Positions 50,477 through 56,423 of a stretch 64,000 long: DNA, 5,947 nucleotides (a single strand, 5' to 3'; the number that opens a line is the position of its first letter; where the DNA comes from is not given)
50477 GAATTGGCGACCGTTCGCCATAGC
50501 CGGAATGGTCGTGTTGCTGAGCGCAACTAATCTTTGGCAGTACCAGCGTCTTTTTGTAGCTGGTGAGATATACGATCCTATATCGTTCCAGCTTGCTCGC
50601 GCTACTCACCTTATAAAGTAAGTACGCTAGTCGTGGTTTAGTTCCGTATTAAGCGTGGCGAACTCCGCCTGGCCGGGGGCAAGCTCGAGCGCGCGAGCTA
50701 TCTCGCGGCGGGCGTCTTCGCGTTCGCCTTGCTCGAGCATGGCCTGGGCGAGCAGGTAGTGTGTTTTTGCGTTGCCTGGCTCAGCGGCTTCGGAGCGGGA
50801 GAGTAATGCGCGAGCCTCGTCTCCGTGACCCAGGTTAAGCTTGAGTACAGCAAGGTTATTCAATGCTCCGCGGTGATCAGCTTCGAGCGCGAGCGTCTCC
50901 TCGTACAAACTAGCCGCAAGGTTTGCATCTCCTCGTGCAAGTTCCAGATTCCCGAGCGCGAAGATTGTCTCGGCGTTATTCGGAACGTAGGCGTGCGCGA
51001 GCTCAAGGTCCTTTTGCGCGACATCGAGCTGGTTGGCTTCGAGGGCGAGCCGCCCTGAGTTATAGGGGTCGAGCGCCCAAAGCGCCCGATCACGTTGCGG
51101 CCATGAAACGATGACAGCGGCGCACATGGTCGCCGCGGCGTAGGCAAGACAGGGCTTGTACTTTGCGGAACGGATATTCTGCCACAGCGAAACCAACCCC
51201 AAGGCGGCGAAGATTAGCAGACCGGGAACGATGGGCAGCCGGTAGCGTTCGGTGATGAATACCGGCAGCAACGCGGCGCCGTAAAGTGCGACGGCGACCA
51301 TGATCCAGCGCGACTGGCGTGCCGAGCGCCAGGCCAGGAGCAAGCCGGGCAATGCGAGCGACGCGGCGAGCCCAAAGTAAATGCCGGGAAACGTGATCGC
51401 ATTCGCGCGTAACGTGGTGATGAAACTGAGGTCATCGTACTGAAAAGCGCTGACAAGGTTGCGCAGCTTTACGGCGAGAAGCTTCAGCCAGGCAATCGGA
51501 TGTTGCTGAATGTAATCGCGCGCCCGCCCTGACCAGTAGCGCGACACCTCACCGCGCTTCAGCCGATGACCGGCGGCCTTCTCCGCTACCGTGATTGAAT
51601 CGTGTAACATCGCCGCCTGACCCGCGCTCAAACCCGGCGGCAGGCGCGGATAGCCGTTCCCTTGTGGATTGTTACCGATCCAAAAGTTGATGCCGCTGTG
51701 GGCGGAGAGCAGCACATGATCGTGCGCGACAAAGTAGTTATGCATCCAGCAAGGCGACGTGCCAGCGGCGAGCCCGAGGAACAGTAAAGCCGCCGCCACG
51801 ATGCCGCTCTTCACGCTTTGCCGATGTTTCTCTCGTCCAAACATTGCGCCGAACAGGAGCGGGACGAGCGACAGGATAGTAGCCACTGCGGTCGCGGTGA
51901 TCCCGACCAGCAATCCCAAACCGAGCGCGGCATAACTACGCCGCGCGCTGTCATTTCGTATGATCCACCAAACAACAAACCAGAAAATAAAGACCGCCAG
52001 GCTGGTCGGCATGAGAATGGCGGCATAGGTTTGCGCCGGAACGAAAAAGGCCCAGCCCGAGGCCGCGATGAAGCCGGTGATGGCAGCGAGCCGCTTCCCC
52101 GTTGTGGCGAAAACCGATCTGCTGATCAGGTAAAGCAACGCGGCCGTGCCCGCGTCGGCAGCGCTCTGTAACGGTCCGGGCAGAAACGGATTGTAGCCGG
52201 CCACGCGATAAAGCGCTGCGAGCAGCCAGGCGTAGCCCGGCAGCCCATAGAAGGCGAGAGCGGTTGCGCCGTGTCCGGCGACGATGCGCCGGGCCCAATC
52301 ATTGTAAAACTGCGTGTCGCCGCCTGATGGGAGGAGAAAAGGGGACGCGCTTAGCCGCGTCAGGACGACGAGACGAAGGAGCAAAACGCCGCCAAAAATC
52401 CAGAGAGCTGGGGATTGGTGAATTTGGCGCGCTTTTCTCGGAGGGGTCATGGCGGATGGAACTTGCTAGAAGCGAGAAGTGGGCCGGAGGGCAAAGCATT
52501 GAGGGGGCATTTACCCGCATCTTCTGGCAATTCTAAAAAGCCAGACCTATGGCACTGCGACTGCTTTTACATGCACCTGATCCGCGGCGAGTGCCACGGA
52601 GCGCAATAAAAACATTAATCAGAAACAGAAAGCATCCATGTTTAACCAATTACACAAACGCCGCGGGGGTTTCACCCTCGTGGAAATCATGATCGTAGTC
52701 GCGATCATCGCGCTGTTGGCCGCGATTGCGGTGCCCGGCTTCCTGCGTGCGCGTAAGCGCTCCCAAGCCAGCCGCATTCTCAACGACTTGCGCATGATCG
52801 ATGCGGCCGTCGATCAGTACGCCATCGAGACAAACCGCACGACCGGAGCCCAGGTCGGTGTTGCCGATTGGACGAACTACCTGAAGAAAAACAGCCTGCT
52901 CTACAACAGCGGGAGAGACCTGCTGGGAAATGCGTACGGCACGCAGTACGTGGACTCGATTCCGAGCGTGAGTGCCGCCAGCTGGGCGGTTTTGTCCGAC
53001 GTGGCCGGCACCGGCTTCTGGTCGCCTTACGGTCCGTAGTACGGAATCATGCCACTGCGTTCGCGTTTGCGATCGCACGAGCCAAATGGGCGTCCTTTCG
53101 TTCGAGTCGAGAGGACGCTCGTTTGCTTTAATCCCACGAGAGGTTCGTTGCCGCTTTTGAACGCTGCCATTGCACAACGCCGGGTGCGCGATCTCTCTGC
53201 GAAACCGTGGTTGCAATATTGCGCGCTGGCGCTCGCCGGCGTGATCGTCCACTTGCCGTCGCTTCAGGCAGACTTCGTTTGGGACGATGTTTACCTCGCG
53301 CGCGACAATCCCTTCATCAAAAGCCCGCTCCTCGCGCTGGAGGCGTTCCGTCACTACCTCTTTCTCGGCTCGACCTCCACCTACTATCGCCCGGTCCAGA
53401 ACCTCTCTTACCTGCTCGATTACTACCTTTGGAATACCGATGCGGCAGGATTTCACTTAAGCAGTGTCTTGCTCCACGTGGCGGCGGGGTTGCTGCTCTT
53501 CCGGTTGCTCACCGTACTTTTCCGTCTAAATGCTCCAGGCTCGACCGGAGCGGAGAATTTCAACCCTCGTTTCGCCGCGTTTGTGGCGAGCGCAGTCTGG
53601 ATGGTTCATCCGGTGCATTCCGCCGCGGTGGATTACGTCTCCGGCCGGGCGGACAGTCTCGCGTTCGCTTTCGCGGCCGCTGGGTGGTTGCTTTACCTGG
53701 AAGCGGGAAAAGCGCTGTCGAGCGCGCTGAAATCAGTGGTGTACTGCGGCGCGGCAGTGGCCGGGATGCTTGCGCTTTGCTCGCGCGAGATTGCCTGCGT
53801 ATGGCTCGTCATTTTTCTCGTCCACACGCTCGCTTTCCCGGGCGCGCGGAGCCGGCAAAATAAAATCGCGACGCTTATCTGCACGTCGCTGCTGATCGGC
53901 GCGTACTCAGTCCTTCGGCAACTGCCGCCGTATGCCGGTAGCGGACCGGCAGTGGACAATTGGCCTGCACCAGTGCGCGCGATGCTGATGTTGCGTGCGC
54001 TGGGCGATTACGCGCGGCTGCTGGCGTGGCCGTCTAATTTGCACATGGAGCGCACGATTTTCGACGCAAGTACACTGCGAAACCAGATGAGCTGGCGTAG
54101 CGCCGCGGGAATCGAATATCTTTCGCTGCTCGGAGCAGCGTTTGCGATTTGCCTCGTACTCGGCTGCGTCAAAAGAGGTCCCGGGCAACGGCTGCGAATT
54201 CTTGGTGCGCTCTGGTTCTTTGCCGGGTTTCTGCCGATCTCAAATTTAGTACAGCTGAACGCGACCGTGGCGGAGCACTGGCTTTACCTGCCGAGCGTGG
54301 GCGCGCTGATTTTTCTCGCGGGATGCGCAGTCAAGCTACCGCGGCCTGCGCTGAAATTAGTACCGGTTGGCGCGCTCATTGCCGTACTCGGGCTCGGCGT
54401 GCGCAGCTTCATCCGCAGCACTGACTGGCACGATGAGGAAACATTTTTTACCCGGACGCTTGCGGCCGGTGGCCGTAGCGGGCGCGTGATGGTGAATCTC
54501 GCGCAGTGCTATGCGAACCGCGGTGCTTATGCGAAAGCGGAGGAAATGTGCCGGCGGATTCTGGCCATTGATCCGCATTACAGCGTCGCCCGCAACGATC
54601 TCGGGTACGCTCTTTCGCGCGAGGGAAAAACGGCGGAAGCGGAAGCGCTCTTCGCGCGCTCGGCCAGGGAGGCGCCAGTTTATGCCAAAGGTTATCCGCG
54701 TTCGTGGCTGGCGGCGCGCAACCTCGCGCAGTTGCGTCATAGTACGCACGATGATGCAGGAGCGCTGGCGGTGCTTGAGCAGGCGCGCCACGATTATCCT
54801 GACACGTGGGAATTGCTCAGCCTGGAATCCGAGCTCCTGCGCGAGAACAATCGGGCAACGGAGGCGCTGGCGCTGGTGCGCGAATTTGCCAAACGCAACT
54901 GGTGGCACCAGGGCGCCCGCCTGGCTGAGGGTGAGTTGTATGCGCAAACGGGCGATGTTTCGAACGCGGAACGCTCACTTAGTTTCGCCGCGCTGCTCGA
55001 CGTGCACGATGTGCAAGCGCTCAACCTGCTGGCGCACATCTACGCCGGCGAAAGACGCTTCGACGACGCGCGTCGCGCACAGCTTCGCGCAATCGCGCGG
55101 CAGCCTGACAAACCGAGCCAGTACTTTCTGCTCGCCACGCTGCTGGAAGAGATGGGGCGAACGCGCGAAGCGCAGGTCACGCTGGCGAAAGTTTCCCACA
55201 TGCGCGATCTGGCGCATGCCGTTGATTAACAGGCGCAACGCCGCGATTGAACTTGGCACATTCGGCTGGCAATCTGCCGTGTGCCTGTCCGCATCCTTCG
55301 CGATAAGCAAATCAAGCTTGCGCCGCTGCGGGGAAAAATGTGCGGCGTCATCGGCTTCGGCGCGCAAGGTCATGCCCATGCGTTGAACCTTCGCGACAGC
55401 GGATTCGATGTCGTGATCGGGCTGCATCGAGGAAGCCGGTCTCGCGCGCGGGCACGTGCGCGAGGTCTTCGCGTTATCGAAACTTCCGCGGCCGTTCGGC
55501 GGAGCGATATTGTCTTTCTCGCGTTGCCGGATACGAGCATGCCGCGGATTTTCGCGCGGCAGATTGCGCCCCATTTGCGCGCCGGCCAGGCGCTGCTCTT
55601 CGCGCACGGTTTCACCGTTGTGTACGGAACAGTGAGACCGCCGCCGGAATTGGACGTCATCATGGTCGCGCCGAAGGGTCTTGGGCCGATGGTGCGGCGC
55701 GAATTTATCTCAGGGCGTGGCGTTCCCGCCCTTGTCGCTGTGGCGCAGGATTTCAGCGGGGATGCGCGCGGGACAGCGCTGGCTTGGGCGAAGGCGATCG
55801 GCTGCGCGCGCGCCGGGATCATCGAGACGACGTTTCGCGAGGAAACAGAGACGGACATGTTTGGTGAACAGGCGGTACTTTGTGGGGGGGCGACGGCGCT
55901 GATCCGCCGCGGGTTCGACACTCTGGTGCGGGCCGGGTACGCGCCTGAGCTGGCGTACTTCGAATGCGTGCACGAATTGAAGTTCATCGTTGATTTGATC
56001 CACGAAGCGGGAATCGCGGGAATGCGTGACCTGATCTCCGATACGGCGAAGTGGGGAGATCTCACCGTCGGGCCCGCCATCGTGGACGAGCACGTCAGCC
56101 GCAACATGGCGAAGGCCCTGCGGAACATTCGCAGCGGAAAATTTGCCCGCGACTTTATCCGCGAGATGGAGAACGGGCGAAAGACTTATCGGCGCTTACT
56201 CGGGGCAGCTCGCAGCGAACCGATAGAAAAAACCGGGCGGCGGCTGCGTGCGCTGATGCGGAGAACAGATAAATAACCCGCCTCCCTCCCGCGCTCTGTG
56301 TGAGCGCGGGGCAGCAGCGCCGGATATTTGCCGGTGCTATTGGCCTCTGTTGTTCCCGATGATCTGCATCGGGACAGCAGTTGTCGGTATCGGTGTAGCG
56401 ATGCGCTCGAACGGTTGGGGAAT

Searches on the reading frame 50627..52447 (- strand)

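Call 68: search_protein_families(library=pfam, proteins=[window:50627-52447:-], max_evalue=0.0001)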
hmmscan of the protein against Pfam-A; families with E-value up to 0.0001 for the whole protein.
window:50627-52447:- (606 aa): 6 families
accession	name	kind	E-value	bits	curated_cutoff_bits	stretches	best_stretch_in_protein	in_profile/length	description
PF14559.12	TPR_19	-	9.2e-14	52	25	2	554-599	19-64/68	Tetratricopeptide repeat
PF07719.23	TPR_2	-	2.5e-08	33.8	27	0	560-592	1-33/34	Tetratricopeptide repeat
PF13428.12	TPR_14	-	9.9e-07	29.3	23.5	0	562-596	3-37/44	Tetratricopeptide repeat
PF13432.12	TPR_16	-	5.8e-06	27.1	32.7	0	532-594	3-65/65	Tetratricopeptide repeat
PF12895.13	ANAPC3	-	5.5e-05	23.8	27.2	0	473-551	4-81/82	Anaphase-promoting complex, cyclosome, subunit 3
PF13431.12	TPR_17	-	7.6e-05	23.1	24.4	0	555-580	8-33/34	Tetratricopeptide repeat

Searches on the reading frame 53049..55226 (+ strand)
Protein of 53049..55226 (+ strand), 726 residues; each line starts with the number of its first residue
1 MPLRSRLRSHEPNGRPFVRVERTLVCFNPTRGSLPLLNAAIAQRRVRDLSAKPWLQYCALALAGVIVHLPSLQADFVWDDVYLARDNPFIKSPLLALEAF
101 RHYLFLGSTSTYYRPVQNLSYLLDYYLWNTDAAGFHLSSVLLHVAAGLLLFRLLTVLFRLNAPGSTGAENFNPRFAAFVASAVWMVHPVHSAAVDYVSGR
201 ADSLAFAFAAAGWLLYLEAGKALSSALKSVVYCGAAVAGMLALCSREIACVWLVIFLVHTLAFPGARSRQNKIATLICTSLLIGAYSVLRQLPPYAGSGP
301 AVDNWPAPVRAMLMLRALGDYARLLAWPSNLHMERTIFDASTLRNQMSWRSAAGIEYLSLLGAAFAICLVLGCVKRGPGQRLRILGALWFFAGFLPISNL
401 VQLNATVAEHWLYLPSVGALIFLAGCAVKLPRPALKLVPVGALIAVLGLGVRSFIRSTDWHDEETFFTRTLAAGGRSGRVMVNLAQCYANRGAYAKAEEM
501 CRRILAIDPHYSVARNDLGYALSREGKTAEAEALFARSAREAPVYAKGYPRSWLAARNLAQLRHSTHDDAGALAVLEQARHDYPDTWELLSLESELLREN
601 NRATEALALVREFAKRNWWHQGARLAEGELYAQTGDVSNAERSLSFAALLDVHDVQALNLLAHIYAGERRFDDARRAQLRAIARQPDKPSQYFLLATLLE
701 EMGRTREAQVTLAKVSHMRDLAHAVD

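Call 68: search_protein_families(library=pfam, proteins=[window:53049-55226:+], max_evalue=0.0001)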
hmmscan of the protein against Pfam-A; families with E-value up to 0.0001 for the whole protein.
window:53049-55226:+ (726 aa): 11 families
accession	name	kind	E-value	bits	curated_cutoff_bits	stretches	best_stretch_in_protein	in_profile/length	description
PF14559.12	TPR_19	-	4.1e-15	56.3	25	1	492-543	5-56/68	Tetratricopeptide repeat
PF13432.12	TPR_16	-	2e-13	51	32.7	0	467-510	20-63/65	Tetratricopeptide repeat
PF13431.12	TPR_17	-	3.1e-13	49.3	24.4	0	501-533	2-34/34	Tetratricopeptide repeat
PF13181.12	TPR_8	-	9.4e-12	44.5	25.7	0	479-510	2-33/34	Tetratricopeptide repeat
PF07719.23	TPR_2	-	2.9e-11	43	27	0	480-511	3-34/34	Tetratricopeptide repeat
PF00515.34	TPR_1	-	4.5e-11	42.5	27.8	1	482-511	5-34/34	Tetratricopeptide repeat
PF13424.12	TPR_12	-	1.4e-09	38.5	30.1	1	479-538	4-71/77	Tetratricopeptide repeat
PF13174.12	TPR_6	-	1.1e-06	29.3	26.3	0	480-509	2-31/33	Tetratricopeptide repeat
PF13176.12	TPR_7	-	8.2e-06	26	27.9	0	481-509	2-30/36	Tetratricopeptide repeat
PF13428.12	TPR_14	-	2.4e-05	25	23.5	0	483-519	6-42/44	Tetratricopeptide repeat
PF13371.12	TPR_9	-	2.8e-05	24.5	35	0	662-712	2-52/73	Tetratricopeptide repeat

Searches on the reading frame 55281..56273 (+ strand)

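Call 68: search_protein_families(library=pfam, proteins=[window:55281-56273:+], max_evalue=0.0001)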
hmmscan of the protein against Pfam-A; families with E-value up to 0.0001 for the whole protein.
window:55281-56273:+ (331 aa): 5 families
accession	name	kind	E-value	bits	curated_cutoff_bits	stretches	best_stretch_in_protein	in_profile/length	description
PF07991.19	KARI_N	-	3.6e-62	209.2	20.6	1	16-179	2-165/165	Acetohydroxy acid isomeroreductase, NADPH-binding domain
PF01450.25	KARI_C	-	2.9e-54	183.8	29.1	1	185-327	1-143/144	Ketol-acid reductoisomerase, C-terminal domain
PF03807.23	F420_oxidored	-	8.1e-08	33.2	21.6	1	22-93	3-78/94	NADP oxidoreductase coenzyme F420-dependent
PF02826.25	2-Hacid_dh_C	-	5.6e-07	29.5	25.1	1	9-86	27-103/178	D-isomer specific 2-hydroxyacid dehydrogenase, NAD binding domain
PF10727.15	Rossmann-like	-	4.8e-05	23.6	23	1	21-109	17-108/131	Rossmann-like domain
